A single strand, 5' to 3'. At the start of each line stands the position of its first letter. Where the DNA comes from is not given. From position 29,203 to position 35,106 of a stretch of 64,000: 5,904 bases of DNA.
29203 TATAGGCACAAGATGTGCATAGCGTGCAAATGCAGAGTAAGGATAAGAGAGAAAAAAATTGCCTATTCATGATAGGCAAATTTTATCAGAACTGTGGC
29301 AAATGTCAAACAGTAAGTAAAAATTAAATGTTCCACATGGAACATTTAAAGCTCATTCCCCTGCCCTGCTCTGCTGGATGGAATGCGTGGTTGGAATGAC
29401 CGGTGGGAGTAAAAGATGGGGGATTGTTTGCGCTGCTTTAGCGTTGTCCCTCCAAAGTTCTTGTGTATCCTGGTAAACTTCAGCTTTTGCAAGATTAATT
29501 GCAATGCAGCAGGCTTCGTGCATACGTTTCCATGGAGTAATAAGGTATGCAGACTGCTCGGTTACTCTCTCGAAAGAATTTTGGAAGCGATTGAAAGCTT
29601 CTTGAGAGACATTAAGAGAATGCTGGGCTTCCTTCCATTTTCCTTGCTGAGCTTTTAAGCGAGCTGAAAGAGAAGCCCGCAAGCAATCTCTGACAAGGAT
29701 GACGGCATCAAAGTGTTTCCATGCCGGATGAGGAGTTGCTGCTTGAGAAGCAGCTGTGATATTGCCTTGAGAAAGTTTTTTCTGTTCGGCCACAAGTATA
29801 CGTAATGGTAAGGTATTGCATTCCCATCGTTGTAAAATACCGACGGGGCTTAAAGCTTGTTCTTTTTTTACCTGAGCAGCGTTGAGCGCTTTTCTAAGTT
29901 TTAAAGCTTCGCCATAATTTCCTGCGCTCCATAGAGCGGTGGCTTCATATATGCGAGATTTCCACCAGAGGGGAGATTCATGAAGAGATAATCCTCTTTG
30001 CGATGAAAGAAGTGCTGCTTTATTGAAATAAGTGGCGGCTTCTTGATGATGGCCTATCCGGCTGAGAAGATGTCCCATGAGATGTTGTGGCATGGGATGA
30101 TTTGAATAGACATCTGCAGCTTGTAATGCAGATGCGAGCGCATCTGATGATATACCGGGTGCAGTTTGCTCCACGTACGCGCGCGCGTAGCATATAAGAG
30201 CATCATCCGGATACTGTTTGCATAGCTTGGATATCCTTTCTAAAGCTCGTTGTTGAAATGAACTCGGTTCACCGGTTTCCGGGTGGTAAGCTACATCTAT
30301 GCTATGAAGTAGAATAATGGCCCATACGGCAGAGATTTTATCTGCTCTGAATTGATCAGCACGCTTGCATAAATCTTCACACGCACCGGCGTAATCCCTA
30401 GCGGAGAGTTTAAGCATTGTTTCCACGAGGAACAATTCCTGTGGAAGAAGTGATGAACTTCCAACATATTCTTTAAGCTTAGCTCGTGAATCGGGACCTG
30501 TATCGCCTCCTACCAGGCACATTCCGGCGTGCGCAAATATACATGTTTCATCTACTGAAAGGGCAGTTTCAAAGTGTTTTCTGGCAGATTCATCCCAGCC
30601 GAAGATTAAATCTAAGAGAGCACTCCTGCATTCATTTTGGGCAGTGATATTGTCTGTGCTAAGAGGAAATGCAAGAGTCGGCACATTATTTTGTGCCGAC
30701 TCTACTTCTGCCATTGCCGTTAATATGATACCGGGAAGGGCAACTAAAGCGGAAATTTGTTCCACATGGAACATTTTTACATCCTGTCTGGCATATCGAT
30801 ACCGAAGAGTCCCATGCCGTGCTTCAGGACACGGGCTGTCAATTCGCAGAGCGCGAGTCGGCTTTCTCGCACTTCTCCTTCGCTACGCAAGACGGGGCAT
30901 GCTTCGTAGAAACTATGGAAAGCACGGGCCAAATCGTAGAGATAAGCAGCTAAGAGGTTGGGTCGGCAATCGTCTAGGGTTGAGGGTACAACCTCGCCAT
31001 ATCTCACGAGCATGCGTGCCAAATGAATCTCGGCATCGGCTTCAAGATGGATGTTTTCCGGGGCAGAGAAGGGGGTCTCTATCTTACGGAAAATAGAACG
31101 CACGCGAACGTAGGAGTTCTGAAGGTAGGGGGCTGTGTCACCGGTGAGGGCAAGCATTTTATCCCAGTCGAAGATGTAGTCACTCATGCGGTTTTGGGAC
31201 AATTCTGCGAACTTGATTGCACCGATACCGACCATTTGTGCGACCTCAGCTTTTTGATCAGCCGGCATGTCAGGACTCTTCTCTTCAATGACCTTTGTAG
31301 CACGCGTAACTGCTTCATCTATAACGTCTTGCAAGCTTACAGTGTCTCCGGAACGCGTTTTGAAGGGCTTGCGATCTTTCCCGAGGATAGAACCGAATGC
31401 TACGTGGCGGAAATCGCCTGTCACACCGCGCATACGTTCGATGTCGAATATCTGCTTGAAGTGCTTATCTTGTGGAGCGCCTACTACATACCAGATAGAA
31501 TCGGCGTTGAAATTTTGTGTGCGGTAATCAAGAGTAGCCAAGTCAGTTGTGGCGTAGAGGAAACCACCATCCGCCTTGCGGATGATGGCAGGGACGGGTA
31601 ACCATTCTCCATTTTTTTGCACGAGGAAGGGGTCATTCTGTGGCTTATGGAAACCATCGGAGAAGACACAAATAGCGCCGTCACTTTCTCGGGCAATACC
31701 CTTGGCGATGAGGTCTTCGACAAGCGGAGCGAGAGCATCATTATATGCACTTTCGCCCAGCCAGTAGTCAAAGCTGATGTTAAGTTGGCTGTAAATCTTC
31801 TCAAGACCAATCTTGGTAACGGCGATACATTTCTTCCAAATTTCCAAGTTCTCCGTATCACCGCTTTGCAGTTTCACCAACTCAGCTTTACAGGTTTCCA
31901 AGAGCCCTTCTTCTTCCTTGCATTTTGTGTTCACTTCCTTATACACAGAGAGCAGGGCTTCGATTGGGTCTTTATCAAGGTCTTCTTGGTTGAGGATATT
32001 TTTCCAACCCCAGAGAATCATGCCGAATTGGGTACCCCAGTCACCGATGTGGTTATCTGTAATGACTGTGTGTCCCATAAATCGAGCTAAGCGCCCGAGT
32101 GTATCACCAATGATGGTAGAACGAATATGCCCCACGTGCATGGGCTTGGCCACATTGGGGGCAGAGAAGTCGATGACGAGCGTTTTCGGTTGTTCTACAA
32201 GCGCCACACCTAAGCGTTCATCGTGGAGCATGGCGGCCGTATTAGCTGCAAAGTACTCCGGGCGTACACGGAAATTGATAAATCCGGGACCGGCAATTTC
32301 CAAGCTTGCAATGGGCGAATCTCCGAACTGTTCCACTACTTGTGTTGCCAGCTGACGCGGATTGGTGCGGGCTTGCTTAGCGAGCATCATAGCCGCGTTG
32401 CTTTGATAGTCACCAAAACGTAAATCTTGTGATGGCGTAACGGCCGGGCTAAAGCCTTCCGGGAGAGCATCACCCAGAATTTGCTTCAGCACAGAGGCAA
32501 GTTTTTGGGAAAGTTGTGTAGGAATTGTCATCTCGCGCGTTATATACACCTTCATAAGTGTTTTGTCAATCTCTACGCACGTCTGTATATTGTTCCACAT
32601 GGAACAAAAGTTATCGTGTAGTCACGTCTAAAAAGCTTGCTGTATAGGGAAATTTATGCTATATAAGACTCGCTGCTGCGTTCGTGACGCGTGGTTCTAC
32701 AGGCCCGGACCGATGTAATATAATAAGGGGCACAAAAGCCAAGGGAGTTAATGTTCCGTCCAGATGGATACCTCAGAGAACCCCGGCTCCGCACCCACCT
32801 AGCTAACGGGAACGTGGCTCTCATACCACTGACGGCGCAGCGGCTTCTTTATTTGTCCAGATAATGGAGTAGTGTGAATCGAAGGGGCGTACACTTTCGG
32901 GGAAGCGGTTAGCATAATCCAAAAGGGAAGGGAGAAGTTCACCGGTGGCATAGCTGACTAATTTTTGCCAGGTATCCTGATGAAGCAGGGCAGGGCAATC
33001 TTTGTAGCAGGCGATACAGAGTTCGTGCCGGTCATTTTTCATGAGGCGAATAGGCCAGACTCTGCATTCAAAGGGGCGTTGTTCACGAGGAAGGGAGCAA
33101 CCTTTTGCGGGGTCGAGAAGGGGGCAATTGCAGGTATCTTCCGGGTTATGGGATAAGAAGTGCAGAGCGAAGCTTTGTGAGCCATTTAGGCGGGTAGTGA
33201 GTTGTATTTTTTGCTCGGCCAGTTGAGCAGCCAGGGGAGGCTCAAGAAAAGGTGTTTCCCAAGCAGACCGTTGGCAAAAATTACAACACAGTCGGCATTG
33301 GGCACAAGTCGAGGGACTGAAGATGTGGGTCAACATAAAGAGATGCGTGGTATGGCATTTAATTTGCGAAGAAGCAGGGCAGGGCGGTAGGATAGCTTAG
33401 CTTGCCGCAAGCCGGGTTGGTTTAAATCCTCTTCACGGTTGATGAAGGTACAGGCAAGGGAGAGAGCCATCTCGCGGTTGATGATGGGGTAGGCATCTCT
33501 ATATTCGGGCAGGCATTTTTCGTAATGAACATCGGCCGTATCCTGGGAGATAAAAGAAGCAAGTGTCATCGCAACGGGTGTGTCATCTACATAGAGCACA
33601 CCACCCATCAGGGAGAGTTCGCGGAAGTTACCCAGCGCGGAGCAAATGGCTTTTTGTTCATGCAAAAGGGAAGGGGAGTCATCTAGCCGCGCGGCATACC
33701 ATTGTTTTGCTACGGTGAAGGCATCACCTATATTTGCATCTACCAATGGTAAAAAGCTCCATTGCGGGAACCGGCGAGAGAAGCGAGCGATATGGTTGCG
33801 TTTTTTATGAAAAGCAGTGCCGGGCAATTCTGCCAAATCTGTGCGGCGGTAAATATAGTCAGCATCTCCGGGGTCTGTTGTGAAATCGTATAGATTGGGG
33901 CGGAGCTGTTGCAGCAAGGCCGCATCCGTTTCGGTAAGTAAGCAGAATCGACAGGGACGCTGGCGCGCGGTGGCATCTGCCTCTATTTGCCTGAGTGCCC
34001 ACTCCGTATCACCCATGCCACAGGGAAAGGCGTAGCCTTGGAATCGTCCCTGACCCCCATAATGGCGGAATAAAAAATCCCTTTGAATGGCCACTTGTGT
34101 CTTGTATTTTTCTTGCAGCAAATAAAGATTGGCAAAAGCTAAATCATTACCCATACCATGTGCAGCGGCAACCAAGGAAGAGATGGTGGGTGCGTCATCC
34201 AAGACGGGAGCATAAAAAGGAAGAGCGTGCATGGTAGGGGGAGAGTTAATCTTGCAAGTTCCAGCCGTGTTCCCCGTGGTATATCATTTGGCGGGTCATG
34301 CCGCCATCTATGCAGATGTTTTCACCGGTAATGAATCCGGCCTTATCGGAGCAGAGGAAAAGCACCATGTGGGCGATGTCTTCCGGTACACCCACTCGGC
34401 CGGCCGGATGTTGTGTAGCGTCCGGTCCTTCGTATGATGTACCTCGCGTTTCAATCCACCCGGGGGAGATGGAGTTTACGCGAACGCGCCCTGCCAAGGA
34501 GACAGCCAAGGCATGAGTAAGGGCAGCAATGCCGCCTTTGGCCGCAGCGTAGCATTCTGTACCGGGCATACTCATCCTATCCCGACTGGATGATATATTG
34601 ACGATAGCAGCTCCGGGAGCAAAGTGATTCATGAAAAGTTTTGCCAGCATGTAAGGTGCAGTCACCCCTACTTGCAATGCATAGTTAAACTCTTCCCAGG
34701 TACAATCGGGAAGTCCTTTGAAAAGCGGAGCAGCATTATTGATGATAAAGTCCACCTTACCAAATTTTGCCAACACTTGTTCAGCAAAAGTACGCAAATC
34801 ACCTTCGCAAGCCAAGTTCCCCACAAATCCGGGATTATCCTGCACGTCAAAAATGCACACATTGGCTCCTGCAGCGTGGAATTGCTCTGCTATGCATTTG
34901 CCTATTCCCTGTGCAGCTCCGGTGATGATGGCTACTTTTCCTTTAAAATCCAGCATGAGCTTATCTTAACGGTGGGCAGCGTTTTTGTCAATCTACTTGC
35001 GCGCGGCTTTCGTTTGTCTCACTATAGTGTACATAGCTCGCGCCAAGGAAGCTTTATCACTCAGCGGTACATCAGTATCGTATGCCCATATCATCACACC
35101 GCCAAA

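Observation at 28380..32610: Probable oriC with an adjacent cluster of variant parS sites, but no dnaA, parA or parB beside it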

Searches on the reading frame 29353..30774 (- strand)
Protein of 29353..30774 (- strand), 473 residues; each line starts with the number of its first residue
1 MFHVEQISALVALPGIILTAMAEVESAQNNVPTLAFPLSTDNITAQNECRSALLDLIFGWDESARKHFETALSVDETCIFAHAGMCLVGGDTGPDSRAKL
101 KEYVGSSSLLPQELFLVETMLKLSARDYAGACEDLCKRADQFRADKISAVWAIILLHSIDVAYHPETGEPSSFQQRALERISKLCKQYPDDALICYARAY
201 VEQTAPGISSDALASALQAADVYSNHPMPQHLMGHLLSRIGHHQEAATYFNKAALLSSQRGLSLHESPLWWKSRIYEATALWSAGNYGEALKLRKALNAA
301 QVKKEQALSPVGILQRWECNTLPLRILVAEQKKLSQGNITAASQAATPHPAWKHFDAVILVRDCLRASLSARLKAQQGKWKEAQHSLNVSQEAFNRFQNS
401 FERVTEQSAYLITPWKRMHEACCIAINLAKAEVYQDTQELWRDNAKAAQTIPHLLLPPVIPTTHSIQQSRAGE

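Call 12: search_protein_families(library=pfam, proteins=[window:29353-30774:-])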
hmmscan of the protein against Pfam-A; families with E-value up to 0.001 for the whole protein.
window:29353-30774:- (473 aa): 4 families
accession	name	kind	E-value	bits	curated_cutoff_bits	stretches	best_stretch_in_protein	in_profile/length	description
PF07719.23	TPR_2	-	3.1e-07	30.4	27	0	231-256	5-30/34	Tetratricopeptide repeat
PF13428.12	TPR_14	-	2e-05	25.3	23.5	0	175-200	18-43/44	Tetratricopeptide repeat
PF13181.12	TPR_8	-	0.00026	21.3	25.7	0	231-257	5-31/34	Tetratricopeptide repeat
PF09728.14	Taxilin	-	0.00036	20.3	30.3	1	367-439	206-281/302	Myosin-like coiled-coil protein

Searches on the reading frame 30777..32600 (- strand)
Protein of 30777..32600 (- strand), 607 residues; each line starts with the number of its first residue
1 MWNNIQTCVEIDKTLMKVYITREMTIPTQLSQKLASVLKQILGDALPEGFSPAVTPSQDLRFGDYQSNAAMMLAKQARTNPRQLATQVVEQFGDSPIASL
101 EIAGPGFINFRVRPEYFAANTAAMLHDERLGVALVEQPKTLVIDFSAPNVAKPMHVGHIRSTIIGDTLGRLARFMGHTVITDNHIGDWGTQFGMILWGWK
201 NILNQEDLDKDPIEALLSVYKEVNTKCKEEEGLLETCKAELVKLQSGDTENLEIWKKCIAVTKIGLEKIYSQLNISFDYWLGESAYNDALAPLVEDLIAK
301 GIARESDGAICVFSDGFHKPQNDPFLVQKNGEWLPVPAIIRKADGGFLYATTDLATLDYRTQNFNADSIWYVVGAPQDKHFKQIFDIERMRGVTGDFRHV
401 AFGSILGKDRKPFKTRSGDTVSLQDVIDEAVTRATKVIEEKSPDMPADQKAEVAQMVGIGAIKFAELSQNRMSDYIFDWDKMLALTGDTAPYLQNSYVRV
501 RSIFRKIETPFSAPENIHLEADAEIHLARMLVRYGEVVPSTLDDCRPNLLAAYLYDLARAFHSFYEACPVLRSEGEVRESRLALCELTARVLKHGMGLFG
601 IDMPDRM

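Call 12: search_protein_families(library=pfam, proteins=[window:30777-32600:-])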
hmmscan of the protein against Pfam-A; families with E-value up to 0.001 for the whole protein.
window:30777-32600:- (607 aa): 3 families
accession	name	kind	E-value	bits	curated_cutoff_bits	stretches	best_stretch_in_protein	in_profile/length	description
PF00750.26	tRNA-synt_1d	-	1.6e-106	356.6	23.3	1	122-479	4-349/349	tRNA synthetases class I (R), catalytic domain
PF05746.21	DALR_1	-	3.1e-32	111.5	22.3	1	493-607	1-117/117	DALR anticodon binding domain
PF03485.21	Arg_tRNA_synt_N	-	1.7e-21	77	21.5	1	30-111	3-84/85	Arginyl tRNA synthetase N terminal domain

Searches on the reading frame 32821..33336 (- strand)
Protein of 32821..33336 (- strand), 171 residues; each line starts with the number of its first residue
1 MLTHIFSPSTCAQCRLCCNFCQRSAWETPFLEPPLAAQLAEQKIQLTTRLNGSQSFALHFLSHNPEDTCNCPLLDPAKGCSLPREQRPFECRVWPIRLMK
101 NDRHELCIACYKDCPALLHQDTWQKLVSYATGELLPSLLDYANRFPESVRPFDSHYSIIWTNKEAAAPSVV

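Call 12: search_protein_families(library=pfam, proteins=[window:32821-33336:-])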
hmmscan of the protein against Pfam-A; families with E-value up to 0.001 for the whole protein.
window:32821-33336:- (171 aa): 1 family
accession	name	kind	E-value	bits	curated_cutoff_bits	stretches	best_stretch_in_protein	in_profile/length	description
PF13237.11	Fer4_10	-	0.0003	21.1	25.5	0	6-22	4-21/53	4Fe-4S dicluster domain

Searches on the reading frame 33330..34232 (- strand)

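Call 12: search_protein_families(library=pfam, proteins=[window:33330-34232:-])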
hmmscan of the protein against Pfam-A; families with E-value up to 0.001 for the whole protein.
window:33330-34232:- (300 aa): 1 family
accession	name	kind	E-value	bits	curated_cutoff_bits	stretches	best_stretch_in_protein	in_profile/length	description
PF09924.15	LPG_synthase_C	-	1.2e-35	123.4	27.5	1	29-286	9-291/298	Phosphatidylglycerol lysyltransferase, C-terminal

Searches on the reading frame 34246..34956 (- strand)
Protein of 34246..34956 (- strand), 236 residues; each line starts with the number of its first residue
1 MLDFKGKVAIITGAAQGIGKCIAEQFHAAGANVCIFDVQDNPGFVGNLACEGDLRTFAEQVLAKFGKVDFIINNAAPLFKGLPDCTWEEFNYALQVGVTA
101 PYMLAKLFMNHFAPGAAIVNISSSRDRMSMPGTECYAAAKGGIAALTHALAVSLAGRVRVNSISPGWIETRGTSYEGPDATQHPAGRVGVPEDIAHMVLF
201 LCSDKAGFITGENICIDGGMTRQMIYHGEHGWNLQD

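Call 12: search_protein_families(library=pfam, proteins=[window:34246-34956:-])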
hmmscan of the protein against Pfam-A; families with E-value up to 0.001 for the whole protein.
window:34246-34956:- (236 aa): 4 families
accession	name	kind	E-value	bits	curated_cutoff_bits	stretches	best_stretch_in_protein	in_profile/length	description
PF13561.12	adh_short_C2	-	1.6e-51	175.6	27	1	13-221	1-236/236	Enoyl-(Acyl carrier protein) reductase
PF00106.31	adh_short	-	4.4e-32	111.6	26.6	1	7-174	1-188/195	short chain dehydrogenase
PF23441.1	SDR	-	1.9e-07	31.2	27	1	43-220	65-255/258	SDR-like rossmann domain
PF08659.16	KR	-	0.00029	21.2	22.6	0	49-149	63-162/180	KR domain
